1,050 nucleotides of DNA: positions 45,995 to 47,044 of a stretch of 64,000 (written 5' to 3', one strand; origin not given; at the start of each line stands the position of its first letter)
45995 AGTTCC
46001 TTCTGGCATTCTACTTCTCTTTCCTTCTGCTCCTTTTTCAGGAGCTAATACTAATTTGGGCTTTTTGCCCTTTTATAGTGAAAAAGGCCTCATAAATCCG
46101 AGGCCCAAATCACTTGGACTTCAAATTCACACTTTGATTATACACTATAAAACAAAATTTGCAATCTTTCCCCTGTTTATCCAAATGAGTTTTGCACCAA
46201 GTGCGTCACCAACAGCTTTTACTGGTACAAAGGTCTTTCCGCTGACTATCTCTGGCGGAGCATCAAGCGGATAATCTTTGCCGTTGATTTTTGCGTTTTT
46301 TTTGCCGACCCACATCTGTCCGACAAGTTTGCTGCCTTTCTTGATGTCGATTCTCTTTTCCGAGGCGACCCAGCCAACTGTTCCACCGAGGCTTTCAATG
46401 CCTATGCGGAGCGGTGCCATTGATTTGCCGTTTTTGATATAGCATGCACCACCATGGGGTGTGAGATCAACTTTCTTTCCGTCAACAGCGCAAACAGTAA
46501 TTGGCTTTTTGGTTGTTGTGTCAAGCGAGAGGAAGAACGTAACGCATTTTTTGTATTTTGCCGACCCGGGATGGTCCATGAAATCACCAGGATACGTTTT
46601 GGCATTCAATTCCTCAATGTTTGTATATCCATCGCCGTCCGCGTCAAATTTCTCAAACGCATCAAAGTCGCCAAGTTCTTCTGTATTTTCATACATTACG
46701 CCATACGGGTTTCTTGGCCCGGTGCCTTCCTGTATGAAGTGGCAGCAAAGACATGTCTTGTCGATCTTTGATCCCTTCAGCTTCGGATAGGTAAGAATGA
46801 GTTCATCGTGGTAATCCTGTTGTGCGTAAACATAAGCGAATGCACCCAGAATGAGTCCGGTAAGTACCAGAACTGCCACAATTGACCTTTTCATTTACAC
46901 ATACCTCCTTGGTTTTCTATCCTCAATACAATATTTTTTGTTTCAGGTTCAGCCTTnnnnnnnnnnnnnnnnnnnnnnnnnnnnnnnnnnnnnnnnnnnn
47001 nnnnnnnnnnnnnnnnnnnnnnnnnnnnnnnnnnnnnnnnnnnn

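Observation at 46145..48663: Three tandem paralogs with an unusual architecture: signal peptide - CXXCH - canonical EF-hand loop - copper-amine-oxidase-N-like wall domain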

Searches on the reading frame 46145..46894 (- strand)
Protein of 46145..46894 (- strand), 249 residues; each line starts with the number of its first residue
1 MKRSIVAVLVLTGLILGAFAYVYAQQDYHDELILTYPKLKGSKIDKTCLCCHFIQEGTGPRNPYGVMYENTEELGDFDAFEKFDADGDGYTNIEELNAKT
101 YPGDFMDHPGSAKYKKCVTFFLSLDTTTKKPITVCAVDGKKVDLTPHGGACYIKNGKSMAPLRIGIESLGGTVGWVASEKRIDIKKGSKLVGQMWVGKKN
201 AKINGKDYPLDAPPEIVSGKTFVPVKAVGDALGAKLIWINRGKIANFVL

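Call 3: search_protein_families(library=pfam, proteins=[window:46145-46894:-], max_evalue=1)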
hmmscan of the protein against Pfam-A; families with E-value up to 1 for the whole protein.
window:46145-46894:- (249 aa): 6 families
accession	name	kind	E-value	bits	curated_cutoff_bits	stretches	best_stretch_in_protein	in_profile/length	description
PF07833.16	Cu_amine_oxidN1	-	2.7e-22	79.2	24.2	1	137-240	2-101/108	Copper amine oxidase N-terminal domain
PF13202.12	EF-hand_5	-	0.0024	17.7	25.9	1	78-97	3-22/25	EF hand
PF18884.5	TSP3_bac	-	0.0086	16.3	25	1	84-100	1-17/22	Bacterial TSP3 repeat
PF24784.1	Temptin_C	-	0.0099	16.8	27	1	51-97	30-75/98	Temptin C-terminal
PF00036.39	EF-hand_1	-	0.024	14.6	25.4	1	78-96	4-22/29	EF hand domain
PF13405.12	EF-hand_6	-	0.056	13.7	25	1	78-96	4-22/30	EF-hand domain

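Call 4: search_protein_families(library=ncbifam, proteins=[window:46145-46894:-], max_evalue=1)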
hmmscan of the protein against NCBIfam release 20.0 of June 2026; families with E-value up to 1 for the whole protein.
window:46145-46894:- (249 aa): 3 families
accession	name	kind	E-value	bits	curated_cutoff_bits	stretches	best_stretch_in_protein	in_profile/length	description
NF041762.1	diheme_GEGP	equivalog_domain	8e-11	41.7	300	2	62-115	73-127/359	GEGP motif-containing diheme protein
NF042425.1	Amuc_1099_fam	equivalog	3.2e-06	26.9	50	1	82-110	127-155/321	Amuc_1099 family pilus-like system protein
NF041410.1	XopAW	subfamily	0.29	10.9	120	1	79-100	108-129/235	XopAW family type III secretion system calcium-binding effector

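Call 20: predict_structure(alignment_id=A1)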
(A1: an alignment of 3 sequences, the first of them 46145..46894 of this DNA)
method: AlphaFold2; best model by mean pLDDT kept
length: 249 residues; sequences in the alignment: 3
mean_pLDDT: 48.9   pTM: 0.43
mean pLDDT of the five models: 48.9, 47.9, 45.6, 45.2, 38.5
residues with pLDDT >= 90: 24; 70-90: 33; 50-70: 40; < 50: 152
segments of 3 or more residues with pLDDT < 50: 16-150, 235-249
pLDDT, mean of each block of 10 residues (from residue 1): 54 43 37 42 36 26 27 30 33 38 28 28 31 32 36 56 60 84 89 92 92 73 76 50 27
secondary structure, 60 per line:
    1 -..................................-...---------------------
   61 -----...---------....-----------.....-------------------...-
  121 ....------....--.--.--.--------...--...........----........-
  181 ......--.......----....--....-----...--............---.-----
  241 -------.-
elements in order: H2-35 E66-68 H78-81 H93-97 E117-119 E121-124 E131-134 E152-154 E157-161 H162-167 E172-176 E181-186 E189-195 E200-203 E206-209 E215-217 E220-224 H225-231

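Call 24: find_related_loci(query=window:46145-46894:-, collection=genome_contigs, flank=10000)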
Query window:46145-46894:- (249 aa) in genome_contigs; peptide patterns used: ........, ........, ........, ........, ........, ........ (x = any residue, [..] = any of these).
50 stretches matched a pattern; 5 encode a relative of the query (tblastn E <= 1e-3); 5 distinct loci.
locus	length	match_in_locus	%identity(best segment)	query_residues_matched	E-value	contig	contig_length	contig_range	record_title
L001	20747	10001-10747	96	1-249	6e-165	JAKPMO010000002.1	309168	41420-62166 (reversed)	MAG: Caldisericota bacterium isolate JPAS_metabat.17 k141_570532, whole genome shotgun sequence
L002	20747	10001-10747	94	1-249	5e-161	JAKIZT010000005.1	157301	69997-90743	MAG: Caldisericales bacterium isolate UR.bin110 NODE_5_length_157301_cov_11.795426, whole genome shotgun sequence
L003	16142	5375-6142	50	1-249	1e-70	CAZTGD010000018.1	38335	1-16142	MAG TPA_asm: uncultured Caldisericales bacterium isolate binchicken_co8_390 genome assembly, contig: NODE_1148_length_38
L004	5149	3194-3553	30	130-247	6e-14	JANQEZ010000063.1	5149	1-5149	MAG: Clostridia bacterium isolate PL23a_bin.55 k99_1310456, whole genome shotgun sequence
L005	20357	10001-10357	28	125-243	8e-13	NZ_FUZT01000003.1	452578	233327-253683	Maledivibacter halophilus strain M1, whole genome shotgun sequence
